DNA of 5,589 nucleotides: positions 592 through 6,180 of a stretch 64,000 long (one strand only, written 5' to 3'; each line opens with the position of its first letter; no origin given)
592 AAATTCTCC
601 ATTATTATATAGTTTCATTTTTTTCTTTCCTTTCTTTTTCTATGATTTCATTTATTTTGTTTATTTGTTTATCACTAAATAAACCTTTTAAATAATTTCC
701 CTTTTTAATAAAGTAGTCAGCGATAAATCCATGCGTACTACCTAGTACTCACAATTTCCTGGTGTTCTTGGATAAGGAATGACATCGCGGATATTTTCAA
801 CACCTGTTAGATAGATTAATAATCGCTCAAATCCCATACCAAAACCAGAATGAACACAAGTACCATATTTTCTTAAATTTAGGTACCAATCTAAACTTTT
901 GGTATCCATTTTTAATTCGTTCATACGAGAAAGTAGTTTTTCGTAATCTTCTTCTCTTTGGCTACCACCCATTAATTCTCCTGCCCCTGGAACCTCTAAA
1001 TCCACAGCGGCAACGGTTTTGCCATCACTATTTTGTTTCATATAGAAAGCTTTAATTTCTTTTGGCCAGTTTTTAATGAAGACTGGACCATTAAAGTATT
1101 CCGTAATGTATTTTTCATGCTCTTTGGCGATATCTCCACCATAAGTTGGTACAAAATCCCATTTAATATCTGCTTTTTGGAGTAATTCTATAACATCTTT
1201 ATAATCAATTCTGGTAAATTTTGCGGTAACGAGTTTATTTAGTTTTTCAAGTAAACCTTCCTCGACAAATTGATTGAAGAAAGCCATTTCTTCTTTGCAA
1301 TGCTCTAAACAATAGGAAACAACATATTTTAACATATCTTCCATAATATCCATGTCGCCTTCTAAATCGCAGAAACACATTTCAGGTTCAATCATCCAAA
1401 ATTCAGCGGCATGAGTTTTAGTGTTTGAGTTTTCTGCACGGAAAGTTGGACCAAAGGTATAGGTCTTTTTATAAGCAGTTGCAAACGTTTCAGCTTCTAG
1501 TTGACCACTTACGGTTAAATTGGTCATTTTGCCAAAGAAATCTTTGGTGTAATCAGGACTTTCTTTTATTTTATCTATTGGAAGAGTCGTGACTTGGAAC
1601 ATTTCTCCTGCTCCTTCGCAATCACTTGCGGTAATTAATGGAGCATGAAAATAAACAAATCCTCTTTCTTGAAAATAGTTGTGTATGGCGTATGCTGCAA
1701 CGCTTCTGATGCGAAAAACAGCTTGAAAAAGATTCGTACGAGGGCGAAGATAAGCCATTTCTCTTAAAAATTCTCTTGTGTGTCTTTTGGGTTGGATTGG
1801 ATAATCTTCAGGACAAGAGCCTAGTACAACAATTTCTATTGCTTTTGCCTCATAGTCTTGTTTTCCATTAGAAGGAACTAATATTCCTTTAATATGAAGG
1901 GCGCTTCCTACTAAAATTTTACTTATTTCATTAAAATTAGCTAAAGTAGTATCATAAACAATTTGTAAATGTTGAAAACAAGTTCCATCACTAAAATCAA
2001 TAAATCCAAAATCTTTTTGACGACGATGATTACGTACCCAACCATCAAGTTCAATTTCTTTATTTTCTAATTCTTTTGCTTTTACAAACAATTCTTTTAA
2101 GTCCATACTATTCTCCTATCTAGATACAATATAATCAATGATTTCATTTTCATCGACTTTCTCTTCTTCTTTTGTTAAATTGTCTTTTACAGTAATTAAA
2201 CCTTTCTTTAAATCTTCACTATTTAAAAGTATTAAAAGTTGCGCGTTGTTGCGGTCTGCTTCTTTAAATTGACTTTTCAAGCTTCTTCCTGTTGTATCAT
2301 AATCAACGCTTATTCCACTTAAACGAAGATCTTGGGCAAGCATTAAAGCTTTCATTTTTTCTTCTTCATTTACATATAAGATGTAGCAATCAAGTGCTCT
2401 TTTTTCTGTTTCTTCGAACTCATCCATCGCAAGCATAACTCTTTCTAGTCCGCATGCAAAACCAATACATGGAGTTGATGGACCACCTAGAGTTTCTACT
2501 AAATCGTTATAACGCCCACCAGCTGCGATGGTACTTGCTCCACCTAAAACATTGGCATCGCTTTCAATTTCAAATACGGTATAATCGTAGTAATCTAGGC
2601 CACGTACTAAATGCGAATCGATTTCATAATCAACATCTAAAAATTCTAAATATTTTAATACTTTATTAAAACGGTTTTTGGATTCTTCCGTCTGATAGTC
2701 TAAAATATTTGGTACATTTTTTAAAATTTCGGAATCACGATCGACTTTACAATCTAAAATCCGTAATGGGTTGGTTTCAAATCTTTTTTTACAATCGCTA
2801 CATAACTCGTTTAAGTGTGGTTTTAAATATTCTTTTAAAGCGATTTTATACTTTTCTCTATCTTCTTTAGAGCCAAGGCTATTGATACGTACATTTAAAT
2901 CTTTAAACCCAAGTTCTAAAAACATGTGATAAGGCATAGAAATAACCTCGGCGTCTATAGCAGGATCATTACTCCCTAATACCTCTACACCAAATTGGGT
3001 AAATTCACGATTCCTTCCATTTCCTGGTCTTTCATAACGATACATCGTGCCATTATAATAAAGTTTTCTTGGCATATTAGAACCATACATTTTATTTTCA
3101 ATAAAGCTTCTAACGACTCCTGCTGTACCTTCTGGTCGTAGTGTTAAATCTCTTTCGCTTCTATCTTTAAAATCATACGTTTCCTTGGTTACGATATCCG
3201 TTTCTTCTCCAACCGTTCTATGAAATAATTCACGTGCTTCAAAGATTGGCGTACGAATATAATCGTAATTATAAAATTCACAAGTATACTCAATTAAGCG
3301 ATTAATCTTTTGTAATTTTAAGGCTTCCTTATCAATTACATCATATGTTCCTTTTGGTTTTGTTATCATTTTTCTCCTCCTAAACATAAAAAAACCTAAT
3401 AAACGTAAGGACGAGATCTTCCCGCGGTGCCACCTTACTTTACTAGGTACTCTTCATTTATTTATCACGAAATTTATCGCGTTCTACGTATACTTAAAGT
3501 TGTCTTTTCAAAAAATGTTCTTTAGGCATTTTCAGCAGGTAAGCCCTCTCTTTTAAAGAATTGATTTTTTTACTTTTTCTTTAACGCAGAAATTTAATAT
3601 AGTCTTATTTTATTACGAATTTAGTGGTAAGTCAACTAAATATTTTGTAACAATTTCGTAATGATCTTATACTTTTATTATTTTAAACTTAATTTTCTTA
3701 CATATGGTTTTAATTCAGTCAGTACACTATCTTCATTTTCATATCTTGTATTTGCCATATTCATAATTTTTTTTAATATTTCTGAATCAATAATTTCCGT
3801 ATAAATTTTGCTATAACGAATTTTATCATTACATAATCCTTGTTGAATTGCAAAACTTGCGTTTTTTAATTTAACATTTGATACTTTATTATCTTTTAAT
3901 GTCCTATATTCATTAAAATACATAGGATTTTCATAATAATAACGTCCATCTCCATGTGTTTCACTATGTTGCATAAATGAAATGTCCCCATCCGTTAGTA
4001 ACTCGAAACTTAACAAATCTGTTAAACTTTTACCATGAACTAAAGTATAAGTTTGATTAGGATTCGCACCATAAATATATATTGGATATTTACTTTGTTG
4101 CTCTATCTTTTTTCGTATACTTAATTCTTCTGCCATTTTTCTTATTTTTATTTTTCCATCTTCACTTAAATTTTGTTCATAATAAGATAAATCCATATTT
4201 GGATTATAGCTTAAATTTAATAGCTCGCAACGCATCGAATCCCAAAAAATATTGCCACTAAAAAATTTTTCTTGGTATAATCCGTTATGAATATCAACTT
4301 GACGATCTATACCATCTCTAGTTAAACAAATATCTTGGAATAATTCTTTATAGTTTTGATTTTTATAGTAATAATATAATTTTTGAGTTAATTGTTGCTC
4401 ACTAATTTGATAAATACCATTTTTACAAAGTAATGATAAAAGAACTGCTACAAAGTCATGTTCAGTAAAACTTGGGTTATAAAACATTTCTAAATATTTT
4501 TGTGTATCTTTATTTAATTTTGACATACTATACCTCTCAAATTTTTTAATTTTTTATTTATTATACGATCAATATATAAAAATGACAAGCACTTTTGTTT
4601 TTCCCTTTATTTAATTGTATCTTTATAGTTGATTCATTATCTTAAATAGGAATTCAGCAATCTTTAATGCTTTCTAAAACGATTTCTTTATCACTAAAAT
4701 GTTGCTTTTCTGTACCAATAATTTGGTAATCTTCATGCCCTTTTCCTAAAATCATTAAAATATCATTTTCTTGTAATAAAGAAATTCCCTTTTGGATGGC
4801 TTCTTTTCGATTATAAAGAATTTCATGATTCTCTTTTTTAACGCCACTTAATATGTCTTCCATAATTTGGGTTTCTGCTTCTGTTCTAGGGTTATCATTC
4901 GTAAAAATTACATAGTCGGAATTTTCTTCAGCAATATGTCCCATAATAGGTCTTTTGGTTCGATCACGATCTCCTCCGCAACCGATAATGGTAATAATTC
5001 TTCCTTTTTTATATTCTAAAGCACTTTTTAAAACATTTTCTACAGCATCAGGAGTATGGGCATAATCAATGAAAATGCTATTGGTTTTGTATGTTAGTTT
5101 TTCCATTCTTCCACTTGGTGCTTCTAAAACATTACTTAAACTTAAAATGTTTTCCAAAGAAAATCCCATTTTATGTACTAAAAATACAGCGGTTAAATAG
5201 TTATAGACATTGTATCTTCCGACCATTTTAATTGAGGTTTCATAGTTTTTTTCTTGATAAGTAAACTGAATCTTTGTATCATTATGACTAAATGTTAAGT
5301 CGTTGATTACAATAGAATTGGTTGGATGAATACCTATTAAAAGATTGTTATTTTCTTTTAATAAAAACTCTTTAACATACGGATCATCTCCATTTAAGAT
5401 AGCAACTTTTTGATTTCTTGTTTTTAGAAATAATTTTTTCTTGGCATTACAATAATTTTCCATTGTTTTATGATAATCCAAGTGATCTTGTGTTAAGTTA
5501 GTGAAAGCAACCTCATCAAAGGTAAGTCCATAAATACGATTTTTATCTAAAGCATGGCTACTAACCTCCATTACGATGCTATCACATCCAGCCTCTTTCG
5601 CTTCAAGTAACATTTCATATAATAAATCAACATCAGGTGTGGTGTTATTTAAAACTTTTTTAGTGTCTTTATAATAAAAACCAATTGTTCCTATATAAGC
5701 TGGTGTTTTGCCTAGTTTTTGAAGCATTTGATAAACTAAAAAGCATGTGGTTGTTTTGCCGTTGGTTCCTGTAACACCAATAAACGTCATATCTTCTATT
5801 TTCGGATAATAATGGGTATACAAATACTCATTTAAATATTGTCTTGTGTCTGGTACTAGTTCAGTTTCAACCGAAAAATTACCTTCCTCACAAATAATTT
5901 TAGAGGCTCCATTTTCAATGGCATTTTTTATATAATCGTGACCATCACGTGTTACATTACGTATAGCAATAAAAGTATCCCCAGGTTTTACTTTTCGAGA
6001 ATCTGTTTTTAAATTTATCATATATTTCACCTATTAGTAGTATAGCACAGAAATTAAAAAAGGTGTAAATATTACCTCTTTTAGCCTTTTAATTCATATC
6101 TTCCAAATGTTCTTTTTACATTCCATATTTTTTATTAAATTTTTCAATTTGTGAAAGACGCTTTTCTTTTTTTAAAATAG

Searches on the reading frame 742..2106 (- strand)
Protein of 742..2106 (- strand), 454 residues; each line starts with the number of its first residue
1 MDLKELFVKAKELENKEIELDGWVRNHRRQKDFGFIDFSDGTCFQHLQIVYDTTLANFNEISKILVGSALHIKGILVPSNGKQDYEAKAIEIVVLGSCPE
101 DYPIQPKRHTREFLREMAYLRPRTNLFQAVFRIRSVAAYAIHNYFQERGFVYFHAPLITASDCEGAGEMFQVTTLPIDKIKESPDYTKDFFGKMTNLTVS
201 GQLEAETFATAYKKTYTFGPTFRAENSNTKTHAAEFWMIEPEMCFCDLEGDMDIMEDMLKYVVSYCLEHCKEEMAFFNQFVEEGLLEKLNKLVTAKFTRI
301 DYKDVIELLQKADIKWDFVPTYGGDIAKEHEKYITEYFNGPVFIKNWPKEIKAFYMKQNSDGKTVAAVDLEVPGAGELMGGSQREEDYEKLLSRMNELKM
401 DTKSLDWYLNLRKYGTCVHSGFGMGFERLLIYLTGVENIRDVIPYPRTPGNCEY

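Call 28: search_protein_families(library=pfam, proteins=[window:742-2106:-], max_evalue=0.00001)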
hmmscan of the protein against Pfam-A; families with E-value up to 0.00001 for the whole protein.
window:742-2106:- (454 aa): 2 families
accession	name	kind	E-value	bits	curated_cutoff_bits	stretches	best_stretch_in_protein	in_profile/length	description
PF00152.25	tRNA-synt_2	-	1.2e-63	215.5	25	1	113-448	4-307/308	tRNA synthetases class II (D, K and N)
PF01336.31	tRNA_anti-codon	-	2.7e-07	30.8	27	1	20-94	3-74/75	OB-fold nucleic acid binding domain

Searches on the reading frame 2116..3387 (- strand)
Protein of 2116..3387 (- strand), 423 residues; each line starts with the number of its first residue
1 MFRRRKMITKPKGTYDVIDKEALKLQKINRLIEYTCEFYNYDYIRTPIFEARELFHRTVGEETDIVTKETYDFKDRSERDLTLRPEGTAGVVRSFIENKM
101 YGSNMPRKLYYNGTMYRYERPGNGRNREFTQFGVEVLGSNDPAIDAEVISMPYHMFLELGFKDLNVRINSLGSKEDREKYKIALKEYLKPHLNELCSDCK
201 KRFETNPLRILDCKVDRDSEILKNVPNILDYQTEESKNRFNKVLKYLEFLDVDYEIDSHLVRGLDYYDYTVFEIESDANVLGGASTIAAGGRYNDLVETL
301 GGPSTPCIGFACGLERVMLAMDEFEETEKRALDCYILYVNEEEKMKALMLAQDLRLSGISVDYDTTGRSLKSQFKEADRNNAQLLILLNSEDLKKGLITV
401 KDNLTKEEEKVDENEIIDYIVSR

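Call 28: search_protein_families(library=pfam, proteins=[window:2116-3387:-], max_evalue=0.00001)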
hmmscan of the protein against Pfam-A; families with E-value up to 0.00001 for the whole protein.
window:2116-3387:- (423 aa): 3 families
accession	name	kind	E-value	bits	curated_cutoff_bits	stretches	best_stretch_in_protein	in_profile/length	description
PF13393.11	tRNA-synt_His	-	3e-39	135.5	25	1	14-317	2-308/308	Histidyl-tRNA synthetase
PF03129.25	HGTP_anticodon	-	1.7e-14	54.2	21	1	333-422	1-93/94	Anticodon binding domain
PF00587.30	tRNA-synt_2b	-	4.3e-14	53.4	29.3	1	71-321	1-175/179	tRNA synthetase class II core domain (G, H, P, S and T)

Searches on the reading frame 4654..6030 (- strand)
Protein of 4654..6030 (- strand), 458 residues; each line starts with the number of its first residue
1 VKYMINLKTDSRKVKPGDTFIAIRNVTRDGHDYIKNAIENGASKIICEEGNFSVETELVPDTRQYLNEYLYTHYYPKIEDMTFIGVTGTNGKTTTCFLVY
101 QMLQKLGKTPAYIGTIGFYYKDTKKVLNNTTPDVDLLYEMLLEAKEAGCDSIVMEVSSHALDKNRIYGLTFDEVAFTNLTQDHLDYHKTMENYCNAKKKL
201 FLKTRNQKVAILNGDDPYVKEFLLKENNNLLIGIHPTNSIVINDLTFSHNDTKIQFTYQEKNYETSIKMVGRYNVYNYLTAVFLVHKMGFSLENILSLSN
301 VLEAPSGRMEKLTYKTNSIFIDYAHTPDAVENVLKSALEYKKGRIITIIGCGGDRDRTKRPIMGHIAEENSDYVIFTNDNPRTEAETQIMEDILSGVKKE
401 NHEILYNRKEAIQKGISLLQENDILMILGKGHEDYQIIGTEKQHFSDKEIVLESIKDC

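Call 28: search_protein_families(library=pfam, proteins=[window:4654-6030:-], max_evalue=0.00001)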
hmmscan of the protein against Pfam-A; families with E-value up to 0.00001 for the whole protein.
window:4654-6030:- (458 aa): 3 families
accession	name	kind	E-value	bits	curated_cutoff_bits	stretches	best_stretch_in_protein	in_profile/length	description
PF08245.18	Mur_ligase_M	-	1.1e-50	172.8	24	1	86-284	1-199/200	Mur ligase middle domain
PF02875.26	Mur_ligase_C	-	8.5e-28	98.2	28.4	1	307-431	1-127/127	Mur ligase, glutamate ligase domain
PF01225.30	Mur_ligase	-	3.5e-08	34.1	21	1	7-51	5-54/95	Mur ligase family, catalytic domain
